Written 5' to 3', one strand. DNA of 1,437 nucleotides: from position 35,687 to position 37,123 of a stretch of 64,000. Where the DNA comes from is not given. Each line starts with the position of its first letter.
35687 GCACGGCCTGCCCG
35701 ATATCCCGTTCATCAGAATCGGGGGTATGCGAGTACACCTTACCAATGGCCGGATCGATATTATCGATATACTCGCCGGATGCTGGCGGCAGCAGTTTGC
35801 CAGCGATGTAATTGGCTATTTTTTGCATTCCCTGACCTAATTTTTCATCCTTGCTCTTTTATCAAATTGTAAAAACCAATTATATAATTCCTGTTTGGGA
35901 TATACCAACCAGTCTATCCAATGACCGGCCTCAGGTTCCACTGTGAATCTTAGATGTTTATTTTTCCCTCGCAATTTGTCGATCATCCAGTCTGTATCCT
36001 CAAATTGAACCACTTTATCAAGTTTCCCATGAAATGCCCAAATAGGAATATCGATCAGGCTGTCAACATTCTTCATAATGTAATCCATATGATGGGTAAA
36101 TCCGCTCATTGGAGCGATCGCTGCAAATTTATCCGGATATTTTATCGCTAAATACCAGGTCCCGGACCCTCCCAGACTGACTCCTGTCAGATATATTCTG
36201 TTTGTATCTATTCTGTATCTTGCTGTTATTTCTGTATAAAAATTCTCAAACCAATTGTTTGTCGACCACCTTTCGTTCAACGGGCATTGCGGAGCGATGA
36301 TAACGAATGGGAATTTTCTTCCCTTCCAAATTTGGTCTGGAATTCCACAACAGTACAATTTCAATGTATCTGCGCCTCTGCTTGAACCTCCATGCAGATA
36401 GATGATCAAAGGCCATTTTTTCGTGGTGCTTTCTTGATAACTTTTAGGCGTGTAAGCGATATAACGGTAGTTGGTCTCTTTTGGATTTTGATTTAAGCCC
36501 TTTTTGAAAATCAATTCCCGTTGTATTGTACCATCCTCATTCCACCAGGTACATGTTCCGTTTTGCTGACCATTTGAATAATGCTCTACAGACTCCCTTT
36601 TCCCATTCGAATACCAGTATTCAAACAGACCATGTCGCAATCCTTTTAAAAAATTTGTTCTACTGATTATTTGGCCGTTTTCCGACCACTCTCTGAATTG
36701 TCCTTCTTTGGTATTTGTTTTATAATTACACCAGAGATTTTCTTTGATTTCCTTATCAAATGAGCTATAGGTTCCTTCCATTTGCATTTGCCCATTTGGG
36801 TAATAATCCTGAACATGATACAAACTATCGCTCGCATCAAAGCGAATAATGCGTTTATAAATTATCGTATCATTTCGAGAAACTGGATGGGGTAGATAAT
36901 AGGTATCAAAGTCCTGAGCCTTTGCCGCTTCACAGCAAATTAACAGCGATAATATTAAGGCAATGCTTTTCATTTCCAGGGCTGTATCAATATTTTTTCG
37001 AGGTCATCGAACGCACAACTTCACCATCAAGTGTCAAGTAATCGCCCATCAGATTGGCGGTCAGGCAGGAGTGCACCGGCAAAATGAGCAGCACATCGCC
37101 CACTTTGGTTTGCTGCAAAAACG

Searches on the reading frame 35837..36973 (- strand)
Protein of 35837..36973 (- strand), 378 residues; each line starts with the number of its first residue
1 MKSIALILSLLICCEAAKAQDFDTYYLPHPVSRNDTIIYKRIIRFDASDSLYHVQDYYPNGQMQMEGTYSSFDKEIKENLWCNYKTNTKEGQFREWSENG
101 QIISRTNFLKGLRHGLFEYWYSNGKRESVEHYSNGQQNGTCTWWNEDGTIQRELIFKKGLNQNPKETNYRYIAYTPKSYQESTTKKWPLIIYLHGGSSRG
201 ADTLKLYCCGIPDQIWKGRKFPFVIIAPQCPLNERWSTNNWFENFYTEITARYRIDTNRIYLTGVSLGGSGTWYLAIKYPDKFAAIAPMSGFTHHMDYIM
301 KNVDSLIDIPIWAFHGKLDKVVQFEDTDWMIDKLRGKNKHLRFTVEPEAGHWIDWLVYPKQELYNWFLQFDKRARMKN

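Call 36: search_protein_families(library=pfam, proteins=[window:35837-36973:-], max_evalue=0.001)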
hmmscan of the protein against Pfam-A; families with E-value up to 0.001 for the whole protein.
window:35837-36973:- (378 aa): 8 families
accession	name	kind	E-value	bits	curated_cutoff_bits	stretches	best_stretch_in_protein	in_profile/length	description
PF07661.19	MORN_2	-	1.3e-14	53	29.6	0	113-134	1-22/22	MORN repeat variant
PF00326.27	Peptidase_S9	-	7.2e-11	42.4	22.6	1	307-368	143-207/213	Prolyl oligopeptidase family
PF02230.22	Abhydrolase_2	-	2.3e-07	31.3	23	1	253-351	100-199/217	Phospholipase/Carboxylesterase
PF00756.26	Esterase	-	6.6e-07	29.8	22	1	248-296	105-153/251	Putative esterase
PF01738.24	DLH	-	2.2e-06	27.9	21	1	254-351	93-186/217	Dienelactone hydrolase family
PF12146.15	Hydrolase_4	-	2.4e-06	27.5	27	0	292-343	176-226/239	Serine aminopeptidase, S33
PF10503.15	Esterase_PHB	-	2.8e-06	27.2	23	1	249-292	88-131/219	Esterase PHB depolymerase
PF00561.26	Abhydrolase_1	-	0.00023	21.3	25.8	0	252-294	63-111/245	alpha/beta hydrolase fold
